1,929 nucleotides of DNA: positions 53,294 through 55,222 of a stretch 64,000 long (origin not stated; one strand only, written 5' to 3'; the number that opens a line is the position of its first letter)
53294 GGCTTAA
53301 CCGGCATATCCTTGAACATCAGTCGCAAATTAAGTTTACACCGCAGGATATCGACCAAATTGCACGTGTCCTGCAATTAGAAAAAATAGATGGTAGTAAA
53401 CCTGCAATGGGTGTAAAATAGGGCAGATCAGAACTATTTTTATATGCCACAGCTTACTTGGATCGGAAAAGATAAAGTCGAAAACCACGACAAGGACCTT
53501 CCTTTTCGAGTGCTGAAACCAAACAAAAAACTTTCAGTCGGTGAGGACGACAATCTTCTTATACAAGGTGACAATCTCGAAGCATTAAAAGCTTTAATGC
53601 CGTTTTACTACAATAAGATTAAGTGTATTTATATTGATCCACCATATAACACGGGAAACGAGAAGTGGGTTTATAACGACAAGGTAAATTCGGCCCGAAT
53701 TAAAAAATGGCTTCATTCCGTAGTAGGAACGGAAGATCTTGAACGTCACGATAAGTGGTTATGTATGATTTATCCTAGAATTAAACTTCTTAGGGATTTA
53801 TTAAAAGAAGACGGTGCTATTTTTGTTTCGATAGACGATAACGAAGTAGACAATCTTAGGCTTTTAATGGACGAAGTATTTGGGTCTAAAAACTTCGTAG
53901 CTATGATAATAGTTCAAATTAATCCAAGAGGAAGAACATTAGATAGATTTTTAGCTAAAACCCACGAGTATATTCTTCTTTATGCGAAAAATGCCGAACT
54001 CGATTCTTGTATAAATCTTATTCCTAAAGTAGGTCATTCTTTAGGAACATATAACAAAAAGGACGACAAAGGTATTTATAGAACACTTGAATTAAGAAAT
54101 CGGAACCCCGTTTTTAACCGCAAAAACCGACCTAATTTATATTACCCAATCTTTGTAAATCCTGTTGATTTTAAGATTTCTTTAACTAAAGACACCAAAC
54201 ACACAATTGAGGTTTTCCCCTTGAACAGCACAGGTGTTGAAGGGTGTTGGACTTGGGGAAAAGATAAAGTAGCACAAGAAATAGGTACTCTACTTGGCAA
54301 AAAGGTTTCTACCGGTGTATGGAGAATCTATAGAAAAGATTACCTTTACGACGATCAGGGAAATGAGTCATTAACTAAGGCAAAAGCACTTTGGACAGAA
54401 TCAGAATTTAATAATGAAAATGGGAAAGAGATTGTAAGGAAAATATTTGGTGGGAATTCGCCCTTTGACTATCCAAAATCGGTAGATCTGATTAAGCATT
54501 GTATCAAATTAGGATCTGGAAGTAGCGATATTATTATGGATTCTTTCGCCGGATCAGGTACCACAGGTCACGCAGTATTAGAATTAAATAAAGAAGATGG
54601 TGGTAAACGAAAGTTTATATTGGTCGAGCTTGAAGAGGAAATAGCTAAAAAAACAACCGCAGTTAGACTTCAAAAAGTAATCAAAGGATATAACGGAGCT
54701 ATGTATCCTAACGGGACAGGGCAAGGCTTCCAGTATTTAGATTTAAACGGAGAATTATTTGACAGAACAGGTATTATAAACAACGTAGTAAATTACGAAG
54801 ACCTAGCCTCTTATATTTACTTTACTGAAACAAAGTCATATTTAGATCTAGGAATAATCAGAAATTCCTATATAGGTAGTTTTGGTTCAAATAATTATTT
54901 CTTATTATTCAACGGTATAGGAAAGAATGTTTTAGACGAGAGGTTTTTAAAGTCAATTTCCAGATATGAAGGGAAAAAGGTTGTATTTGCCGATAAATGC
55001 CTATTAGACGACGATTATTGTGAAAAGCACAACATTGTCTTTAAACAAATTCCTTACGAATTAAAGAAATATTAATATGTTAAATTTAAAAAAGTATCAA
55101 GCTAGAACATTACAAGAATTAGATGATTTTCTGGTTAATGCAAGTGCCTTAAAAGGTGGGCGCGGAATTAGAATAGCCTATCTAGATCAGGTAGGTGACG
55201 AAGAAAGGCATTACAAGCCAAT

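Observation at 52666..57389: AT-rich defence island: membrane NERD protein plus Type III restriction-modification (Mod and Res) inserted flush against bcp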

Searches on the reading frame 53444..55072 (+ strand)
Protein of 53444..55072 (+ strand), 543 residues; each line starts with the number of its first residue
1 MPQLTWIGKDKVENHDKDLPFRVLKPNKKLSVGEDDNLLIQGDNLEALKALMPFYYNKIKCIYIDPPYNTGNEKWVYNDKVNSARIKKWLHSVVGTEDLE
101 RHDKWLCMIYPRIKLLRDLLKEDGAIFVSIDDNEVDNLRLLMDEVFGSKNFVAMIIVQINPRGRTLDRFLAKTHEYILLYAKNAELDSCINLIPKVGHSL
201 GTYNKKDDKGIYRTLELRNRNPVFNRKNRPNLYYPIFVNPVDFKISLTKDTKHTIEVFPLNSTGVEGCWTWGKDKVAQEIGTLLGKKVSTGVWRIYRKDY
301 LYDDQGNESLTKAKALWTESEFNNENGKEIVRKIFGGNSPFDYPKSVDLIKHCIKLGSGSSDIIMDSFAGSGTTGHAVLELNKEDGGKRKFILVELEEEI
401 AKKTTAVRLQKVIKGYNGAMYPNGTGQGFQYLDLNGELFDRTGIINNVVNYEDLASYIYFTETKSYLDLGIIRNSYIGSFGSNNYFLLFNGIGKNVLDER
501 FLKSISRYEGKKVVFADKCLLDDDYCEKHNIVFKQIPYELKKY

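Call 3: search_protein_families(library=pfam, proteins=[window:53444-55072:+], max_evalue=0.01)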
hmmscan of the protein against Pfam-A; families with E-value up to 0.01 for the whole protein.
window:53444-55072:+ (543 aa): 2 families
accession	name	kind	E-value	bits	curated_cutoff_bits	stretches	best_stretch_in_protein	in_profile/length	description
PF01555.25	N6_N4_Mtase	-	5.3e-38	131.6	26.7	1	59-402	1-217/221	DNA methylase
PF02086.21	MethyltransfD12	-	0.0047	17.1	22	0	61-122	178-241/253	D12 class N6 adenine-specific DNA methyltransferase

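Call 4: search_protein_families(library=ncbifam, proteins=[window:53444-55072:+], max_evalue=0.01)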
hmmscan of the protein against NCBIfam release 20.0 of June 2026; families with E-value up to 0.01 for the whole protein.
window:53444-55072:+ (543 aa): 3 families
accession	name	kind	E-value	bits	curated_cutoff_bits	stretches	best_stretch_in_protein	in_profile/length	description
NF008572.0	PRK11524.1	equivalog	9e-13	48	292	2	31-94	9-69/294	adenine-specific DNA-methyltransferase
NF050803.1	DnaMtaseCcrMCaul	equivalog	9.4e-07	28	830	1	345-413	190-251/350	adenine-specific DNA-methyltransferase CcrM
NF010253.0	PRK13699.1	subfamily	0.0078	15.9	244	0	334-413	137-209/226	DNA methyltransferase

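Call 5: search_protein_families(library=padloc, proteins=[window:53444-55072:+], max_evalue=0.01)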
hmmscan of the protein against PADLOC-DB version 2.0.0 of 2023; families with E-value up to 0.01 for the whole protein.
window:53444-55072:+ (543 aa): 41 families (the best 25 are shown)
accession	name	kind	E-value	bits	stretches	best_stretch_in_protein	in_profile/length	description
PDLC03644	MTase_III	-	1.4e-162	540.3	1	1-542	1-541/542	Type III methyltransferase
PDLC03634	MTase_III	-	2e-97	325.6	1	3-407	59-455/621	Type III methyltransferase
PDLC03641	MTase_III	-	6.9e-86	287.2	1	3-408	67-458/657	Type III methyltransferase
PDLC03640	MTase_III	-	1.2e-85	286.2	2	1-182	1-198/654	Type III methyltransferase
PDLC03636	MTase_III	-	3.5e-63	212.3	1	3-452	8-452/575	Type III methyltransferase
PDLC03637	MTase_III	-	3.8e-60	202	2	4-207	87-287/513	Type III methyltransferase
PDLC03642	MTase_III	-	7.4e-52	174.7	1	15-412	59-414/528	Type III methyltransferase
PDLC03639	MTase_III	-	3.4e-49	165.7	2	35-237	86-269/639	Type III methyltransferase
PDLC03635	MTase_III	-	5.2e-49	165.6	1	11-421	193-584/708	Type III methyltransferase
PDLC03645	MTase_III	-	1.1e-37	127.5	2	38-307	141-404/709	Type III methyltransferase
PDLC03646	MTase_III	-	2.4e-36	123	1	36-415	471-842/1057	Type III methyltransferase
PDLC03354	MTase_II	-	1.3e-32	111.3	2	32-186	51-210/425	Type II methyltransferase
PDLC03638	MTase_III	-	2e-32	110.4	2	36-186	380-514/816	Type III methyltransferase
PDLC03278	MTase_II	-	1.4e-30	105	2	45-192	7-131/390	Type II methyltransferase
PDLC03643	MTase_III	-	4.3e-26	90.1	2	109-184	1-76/465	Type III methyltransferase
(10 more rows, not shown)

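Call 14: search_solved_structures(query=window:53444-55072:+, max_evalue=0.01, show_alignments=1)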
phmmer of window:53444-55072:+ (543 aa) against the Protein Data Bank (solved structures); distinct sequences matched with E-value up to 0.01: 7.
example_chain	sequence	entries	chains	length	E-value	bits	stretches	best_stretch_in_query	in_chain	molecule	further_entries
7dsu_A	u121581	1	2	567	2.1e-59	204.9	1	23-424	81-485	Mbo45V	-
6k0w_B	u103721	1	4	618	4.6e-49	170.7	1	33-407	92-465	Adenine specific DNA methyltransferase (Mod)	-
4zcf_A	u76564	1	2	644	7.3e-41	143.7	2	4-185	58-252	Restriction endonuclease EcoP15I, modification subunit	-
5hek_A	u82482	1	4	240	0.00018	23.5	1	299-400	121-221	Adenine specific DNA methyltransferase (DpnA)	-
5hfj_A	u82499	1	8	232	0.00022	23.3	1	299-399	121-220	Adenine specific DNA methyltransferase (DpnA)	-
1g60_A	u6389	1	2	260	0.0011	20.9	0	343-382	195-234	Adenine-specific Methyltransferase MboIIA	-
6pbd_A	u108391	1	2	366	0.0075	18.2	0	348-412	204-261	Modification methylase CcrMI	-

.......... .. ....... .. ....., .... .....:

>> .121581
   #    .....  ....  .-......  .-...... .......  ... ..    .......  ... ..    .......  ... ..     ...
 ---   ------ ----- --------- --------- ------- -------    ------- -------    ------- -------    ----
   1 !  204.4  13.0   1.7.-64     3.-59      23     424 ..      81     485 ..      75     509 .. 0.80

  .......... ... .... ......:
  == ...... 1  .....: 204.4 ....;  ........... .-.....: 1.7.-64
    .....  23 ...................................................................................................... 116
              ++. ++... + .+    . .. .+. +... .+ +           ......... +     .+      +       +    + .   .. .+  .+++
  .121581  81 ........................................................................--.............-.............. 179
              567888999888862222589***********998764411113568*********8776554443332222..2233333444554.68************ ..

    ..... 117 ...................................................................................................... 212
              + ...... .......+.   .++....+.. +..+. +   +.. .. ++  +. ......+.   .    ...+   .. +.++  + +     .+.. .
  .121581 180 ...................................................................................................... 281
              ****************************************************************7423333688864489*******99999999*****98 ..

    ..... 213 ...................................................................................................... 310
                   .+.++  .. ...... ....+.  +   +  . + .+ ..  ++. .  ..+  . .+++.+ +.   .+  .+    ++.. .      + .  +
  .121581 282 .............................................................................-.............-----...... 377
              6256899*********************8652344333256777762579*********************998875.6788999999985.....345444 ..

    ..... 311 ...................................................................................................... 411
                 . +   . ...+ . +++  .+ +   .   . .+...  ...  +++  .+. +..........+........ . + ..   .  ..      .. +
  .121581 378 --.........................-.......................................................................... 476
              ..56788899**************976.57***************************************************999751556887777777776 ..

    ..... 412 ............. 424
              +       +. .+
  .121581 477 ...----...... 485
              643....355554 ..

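Call 77: list_cluster_members(proteins=[P0001, P0132, window:53444-55072:+, window:55077-57386:+])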
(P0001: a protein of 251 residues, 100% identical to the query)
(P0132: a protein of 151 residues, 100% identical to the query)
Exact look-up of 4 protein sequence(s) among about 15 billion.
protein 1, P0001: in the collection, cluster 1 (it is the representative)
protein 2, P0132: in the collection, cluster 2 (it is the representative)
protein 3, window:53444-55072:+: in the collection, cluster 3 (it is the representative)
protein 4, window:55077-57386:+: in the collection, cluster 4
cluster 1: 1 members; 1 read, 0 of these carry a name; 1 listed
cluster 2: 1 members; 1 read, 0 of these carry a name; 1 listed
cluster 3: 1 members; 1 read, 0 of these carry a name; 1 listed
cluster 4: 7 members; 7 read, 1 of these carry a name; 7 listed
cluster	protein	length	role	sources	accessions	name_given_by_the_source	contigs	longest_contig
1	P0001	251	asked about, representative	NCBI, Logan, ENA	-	-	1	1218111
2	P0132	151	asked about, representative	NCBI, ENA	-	-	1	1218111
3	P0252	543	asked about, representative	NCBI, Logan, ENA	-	-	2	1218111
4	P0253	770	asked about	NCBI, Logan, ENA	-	-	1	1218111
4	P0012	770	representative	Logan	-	-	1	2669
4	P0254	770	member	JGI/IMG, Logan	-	superfamily II DNA or RNA helicase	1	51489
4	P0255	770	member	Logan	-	-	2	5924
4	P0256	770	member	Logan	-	-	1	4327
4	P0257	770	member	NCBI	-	-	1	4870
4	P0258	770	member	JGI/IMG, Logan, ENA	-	-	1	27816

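Call 81: search_protein_families(library=pfam, proteins=[L153:4330-6384:+], max_evalue=10)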
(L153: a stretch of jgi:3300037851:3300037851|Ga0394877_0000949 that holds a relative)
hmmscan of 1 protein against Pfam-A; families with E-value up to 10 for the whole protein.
L153:4330-6384:+ (685 aa): 3 families
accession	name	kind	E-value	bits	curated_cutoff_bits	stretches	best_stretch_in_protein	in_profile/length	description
PF08378.17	NERD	-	0.0002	22.3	22.1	1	299-390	4-93/111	Nuclease-related domain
PF09002.17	Card1_endonuc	-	0.077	13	26.4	1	319-360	32-74/136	Card1-like, endonuclease domain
PF10256.14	Erf4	-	0.078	13.4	29.3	1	416-483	29-96/116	Golgin subfamily A member 7/ERF4 family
